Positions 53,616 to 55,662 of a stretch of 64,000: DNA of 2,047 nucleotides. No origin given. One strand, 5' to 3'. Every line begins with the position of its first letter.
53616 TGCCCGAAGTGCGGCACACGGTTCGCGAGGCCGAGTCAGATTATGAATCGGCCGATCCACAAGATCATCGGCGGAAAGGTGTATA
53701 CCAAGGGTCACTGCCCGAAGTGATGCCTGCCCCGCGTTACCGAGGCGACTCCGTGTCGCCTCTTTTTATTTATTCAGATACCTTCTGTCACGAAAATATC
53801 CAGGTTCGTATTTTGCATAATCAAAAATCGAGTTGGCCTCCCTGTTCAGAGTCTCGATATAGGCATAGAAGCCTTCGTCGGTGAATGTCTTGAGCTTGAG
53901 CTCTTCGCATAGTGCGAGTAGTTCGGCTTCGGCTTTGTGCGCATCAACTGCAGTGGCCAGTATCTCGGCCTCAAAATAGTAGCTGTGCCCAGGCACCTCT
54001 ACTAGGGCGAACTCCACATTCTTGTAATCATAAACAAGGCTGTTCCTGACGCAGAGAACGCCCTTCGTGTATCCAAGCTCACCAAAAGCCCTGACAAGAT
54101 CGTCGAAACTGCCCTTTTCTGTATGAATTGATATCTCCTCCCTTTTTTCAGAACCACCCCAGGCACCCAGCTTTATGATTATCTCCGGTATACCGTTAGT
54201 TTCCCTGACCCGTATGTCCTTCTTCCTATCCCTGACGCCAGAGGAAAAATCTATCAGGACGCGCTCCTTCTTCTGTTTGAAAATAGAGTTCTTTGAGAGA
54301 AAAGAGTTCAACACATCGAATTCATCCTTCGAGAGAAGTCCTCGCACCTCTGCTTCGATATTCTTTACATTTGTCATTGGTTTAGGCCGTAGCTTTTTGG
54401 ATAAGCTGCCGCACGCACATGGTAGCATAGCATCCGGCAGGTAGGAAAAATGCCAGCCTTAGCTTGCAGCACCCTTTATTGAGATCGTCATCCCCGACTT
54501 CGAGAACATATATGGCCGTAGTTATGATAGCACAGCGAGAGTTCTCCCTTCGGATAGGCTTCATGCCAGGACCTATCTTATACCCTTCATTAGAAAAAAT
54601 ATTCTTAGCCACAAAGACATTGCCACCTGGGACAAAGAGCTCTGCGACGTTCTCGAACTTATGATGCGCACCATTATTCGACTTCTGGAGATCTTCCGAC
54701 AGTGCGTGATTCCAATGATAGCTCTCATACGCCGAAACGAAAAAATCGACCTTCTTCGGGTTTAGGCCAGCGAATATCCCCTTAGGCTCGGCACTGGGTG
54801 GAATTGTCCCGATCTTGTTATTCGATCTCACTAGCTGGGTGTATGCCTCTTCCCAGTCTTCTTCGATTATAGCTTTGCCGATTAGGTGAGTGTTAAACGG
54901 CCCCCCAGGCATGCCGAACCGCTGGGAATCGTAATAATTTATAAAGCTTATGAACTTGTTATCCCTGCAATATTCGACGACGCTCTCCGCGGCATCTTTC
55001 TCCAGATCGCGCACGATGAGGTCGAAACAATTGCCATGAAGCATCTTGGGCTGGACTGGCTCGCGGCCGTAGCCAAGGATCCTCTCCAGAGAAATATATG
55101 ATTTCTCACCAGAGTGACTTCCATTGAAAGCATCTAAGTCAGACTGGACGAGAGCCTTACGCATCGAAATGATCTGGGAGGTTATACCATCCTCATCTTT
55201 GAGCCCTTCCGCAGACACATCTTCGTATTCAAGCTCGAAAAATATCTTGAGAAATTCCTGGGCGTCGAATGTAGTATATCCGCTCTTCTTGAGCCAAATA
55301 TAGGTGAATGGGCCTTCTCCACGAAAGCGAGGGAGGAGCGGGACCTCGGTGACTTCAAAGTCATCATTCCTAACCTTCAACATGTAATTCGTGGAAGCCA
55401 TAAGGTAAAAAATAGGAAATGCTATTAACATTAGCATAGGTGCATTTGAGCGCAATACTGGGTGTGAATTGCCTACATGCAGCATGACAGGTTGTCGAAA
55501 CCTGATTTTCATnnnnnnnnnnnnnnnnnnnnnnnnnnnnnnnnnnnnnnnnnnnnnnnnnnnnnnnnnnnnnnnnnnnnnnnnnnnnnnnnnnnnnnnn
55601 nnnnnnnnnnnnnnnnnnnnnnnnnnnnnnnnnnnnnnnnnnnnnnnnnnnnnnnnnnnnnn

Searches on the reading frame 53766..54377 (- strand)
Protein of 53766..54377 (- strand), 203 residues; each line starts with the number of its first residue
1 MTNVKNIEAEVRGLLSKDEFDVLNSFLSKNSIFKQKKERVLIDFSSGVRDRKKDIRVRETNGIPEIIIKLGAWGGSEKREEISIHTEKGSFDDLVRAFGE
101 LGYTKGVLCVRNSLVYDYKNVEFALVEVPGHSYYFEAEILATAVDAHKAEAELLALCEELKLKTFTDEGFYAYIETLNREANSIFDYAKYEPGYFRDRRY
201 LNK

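Call 24: search_protein_families(library=pfam, proteins=[window:53766-54377:-], max_evalue=0.1)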
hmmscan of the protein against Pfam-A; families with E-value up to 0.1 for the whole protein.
window:53766-54377:- (203 aa): 0 families
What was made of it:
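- On CYTH / TTM: No Pfam hit (call 24).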

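Call 35: search_solved_structures(query=A2, max_evalue=10, show_alignments=2)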
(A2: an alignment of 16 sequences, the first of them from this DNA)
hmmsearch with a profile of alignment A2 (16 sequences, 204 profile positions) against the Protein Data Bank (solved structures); distinct sequences matched with E-value up to 10: 12.
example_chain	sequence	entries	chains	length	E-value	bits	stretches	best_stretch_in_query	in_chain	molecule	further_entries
2een_A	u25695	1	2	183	3.7e-08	36.2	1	6-179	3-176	Hypothetical protein PH1819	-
1yem_A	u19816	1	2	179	0.00029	23.4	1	53-168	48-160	Conserved hypothetical protein Pfu-838710-001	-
3a1s_A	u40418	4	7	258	0.017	17.7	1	7-60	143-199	Iron(II) transport protein B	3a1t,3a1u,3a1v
2dc4_A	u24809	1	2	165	0.017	17.7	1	58-165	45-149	165aa long hypothetical protein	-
2qj6_A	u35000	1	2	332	0.82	12.2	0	127-188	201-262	Toxin A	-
5umi_C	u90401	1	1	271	1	11.8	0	127-188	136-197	Toxin A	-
1s6y_A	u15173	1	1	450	1.2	11.6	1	130-169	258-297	6-phospho-beta-glucosidase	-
5c3m_A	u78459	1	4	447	1.5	11.3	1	130-169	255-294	Putative 6-phospho-beta-glucosidase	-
3r5j_A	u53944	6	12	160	1.9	11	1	92-126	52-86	Caspase-2 subunit p18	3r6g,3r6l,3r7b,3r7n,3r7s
1pyo_A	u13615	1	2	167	2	10.9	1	92-126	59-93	Caspase-2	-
3rjm_A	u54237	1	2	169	2.1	10.9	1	92-126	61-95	Caspase-2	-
2p2c_A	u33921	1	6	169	2.1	10.9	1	92-126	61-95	Caspase-2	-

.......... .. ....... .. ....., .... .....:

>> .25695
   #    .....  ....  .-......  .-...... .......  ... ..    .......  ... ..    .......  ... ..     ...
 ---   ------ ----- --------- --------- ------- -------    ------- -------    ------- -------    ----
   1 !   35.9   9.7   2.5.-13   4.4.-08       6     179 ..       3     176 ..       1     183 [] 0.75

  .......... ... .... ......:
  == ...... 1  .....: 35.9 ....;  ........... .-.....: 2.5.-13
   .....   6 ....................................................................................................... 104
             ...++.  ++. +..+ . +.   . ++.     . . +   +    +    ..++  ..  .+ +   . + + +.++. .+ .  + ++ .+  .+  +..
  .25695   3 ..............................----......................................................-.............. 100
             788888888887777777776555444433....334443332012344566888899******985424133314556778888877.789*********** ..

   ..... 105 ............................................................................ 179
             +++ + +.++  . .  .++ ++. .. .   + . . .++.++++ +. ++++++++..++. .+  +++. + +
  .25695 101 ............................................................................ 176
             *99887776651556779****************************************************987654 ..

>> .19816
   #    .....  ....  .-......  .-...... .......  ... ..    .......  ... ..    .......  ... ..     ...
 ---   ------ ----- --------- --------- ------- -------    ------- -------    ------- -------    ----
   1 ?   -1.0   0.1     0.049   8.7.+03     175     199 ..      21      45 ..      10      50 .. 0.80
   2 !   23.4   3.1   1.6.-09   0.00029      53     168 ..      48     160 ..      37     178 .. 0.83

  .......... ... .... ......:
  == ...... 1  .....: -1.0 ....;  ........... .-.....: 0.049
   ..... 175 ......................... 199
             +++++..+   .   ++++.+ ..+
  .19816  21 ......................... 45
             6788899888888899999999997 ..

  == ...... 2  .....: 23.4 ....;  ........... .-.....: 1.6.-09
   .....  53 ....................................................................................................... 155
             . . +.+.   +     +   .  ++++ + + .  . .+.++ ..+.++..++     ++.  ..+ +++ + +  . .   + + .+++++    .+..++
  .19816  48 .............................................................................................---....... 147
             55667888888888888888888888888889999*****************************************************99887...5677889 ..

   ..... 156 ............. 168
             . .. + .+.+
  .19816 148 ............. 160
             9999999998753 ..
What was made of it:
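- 53766..54377 (-): CYTH/triphosphate-tunnel-like protein, 203 aa, convergent with the trio. Present in 35/42 loci. Family profile against PDB 2een (P. horikoshii PH1819, deposited as a hypothetical protein) 3.7e-8 (call 35).
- On CYTH / TTM: PDB 2een 3.7e-8 with the family profile (call 35).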

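Call 36: search_protein_families(library=ncbifam, proteins=[window:53766-54377:-], max_evalue=1)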
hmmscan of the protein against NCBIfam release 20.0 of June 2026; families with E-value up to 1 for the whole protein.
window:53766-54377:- (203 aa): 1 family
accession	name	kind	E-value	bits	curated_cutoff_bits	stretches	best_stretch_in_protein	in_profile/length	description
TIGR00318.1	cyaB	equivalog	4e-07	30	57.95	1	7-164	2-161/174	class IV adenylate cyclase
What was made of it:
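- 53766..54377 (-): TIGR00318 cyaB 4e-7, below cut-off (call 36).
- On CYTH / TTM: TIGR00318 30 bits against 57.95 (call 36).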

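Call 43: search_protein_families(library=padloc, proteins=[window:53766-54377:-], max_evalue=0.01)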
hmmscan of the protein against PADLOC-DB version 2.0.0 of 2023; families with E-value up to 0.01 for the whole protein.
window:53766-54377:- (203 aa): 0 families

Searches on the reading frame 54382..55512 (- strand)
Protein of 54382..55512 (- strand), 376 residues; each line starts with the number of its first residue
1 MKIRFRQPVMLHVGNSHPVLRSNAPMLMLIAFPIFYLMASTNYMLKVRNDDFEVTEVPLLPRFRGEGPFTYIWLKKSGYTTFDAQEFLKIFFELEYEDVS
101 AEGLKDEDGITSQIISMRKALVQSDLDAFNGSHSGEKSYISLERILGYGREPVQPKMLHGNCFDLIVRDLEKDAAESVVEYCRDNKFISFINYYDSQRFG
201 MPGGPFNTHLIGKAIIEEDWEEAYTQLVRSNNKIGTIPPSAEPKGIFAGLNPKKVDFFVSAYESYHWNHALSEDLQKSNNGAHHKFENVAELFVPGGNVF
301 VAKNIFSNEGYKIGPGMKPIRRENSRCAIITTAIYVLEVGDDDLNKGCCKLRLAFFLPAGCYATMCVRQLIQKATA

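Call 36: search_protein_families(library=ncbifam, proteins=[window:54382-55512:-], max_evalue=1)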
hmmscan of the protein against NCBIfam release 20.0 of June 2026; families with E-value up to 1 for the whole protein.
window:54382-55512:- (376 aa): 7 families
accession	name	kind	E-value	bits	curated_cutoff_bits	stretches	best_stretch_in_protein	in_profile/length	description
TIGR00094.1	tRNA_TruD_broad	equivalog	2.6e-35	122.6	172.2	2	39-230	17-200/413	tRNA pseudouridine(13) synthase TruD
NF002160.0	PRK00984.2-5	equivalog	2.8e-30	105.7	428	3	43-231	3-175/395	tRNA pseudouridine(13) synthase TruD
NF002156.0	PRK00984.2-1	equivalog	3.3e-22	79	583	3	45-230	3-173/389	tRNA pseudouridine(13) synthase TruD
NF002154.0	PRK00984.1-3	equivalog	6.3e-20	71.3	469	2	38-221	14-185/368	tRNA pseudouridine(13) synthase TruD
NF002153.0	PRK00984.1-2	equivalog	2.1e-18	66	413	2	40-207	16-175/353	tRNA pseudouridine(13) synthase TruD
NF002155.0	PRK00984.1-4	equivalog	6.1e-18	64.9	445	2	41-203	16-169/349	tRNA pseudouridine(13) synthase TruD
NF002158.0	PRK00984.2-3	equivalog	4.5e-13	49.1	654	2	47-229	29-215/449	tRNA pseudouridine(13) synthase TruD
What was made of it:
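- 54382..55401 (-): TruD-family pseudouridine synthase, 339 aa, 4 nt upstream of the CYTH-like gene on the same strand. Present in 27/42 loci. TIGR00094 122 bits, cut-off 172 (call 36).
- On TruD pseudouridine synthase: For the window protein, TIGR00094 scores 122.6, below the equivalog cut-off of 172.2 (call 36).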

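Call 43: search_protein_families(library=padloc, proteins=[window:54382-55512:-], max_evalue=0.01)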
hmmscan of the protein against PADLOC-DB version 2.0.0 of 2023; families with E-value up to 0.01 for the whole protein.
window:54382-55512:- (376 aa): 0 families
